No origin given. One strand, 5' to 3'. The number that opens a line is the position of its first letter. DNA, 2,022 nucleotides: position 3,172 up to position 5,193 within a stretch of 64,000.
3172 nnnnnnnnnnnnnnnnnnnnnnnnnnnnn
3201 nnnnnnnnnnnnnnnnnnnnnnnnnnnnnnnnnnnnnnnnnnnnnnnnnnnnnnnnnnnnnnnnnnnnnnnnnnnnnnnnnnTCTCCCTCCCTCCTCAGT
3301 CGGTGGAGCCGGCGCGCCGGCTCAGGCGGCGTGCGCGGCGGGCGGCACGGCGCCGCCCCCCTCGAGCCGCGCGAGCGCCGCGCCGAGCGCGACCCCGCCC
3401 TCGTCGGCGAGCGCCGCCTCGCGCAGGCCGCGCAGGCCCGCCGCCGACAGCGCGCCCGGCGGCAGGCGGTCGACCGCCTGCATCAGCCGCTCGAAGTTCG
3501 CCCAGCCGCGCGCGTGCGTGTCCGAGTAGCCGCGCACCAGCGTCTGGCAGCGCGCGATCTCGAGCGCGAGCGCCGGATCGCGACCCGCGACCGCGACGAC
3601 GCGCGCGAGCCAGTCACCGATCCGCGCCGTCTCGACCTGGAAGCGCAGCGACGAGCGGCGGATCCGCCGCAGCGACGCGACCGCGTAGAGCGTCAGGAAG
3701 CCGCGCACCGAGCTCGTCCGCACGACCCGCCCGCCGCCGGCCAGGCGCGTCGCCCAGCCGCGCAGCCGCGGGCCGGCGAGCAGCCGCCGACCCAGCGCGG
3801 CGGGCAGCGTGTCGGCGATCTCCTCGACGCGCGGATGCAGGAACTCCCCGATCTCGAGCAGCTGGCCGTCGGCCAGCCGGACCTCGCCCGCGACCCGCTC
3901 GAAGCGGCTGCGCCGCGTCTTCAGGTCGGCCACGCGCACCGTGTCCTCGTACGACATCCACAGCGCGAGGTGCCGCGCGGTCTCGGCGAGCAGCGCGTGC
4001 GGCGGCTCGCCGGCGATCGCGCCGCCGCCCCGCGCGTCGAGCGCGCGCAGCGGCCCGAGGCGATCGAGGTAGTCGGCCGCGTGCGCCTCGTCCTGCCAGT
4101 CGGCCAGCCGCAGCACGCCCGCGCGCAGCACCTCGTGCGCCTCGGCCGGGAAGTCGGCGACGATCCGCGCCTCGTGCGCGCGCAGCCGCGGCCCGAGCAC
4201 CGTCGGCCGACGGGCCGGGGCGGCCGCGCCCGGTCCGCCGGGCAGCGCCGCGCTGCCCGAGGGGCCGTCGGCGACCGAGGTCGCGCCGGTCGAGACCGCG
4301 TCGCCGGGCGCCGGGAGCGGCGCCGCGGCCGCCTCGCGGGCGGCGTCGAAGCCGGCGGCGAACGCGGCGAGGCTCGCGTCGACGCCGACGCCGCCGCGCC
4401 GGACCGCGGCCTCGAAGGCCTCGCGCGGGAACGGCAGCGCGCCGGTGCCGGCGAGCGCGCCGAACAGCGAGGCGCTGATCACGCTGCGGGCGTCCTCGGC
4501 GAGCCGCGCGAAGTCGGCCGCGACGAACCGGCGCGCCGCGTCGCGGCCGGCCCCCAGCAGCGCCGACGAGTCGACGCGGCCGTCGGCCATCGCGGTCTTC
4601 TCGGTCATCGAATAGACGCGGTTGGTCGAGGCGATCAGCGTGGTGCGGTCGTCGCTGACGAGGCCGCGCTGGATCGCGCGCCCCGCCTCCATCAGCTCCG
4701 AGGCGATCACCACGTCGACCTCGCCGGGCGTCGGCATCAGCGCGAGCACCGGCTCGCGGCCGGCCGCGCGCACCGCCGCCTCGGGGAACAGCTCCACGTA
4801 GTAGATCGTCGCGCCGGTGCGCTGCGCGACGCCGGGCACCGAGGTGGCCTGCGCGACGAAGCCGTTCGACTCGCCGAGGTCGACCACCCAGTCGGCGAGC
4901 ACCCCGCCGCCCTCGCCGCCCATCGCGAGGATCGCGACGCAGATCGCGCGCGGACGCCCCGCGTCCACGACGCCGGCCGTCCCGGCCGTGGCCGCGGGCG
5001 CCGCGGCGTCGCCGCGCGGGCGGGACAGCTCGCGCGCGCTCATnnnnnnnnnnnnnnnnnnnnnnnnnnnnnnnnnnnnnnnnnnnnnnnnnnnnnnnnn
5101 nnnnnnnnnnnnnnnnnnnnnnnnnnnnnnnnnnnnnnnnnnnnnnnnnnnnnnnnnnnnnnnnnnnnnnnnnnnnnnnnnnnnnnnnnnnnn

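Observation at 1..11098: Divergent catabolic supercluster that could encode an indole-3-acetate / isatin to 2-aminobenzoyl-CoA route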

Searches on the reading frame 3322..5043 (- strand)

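Call 8: search_protein_families(library=pfam, proteins=[window:3322-5043:-])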
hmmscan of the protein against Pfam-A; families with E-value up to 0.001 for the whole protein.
window:3322-5043:- (573 aa): 2 families
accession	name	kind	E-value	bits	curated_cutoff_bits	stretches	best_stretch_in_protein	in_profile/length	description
PF20169.3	DUF6537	-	1.7e-41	142.8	27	1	303-522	2-202/203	Family of unknown function (DUF6537)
PF01558.24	POR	-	2.6e-09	37.9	27.4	1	42-233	1-173/173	Pyruvate ferredoxin/flavodoxin oxidoreductase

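Call 9: search_protein_families(library=ncbifam, proteins=[window:3322-5043:-])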
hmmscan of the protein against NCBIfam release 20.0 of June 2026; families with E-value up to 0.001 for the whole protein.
window:3322-5043:- (573 aa): 5 families
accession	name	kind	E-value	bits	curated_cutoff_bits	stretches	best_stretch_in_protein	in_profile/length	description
NF006179.0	PRK08312.1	subfamily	5e-200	665.9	348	1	31-560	9-508/514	indolepyruvate oxidoreductase subunit beta family protein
NF009589.0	PRK13030.1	subfamily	3.7e-15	54.7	816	1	36-521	731-1150/1170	indolepyruvate ferredoxin oxidoreductase family protein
NF009588.0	PRK13029.1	subfamily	3.2e-09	35.3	952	1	286-514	955-1162/1196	indolepyruvate ferredoxin oxidoreductase family protein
NF005322.0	PRK06853.1-2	equivalog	1.4e-05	25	237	1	37-237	9-195/197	indolepyruvate oxidoreductase subunit beta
TIGR03334.1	IOR_beta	equivalog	7.5e-05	22.8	205.8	1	38-232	5-188/189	indolepyruvate ferredoxin oxidoreductase subunit beta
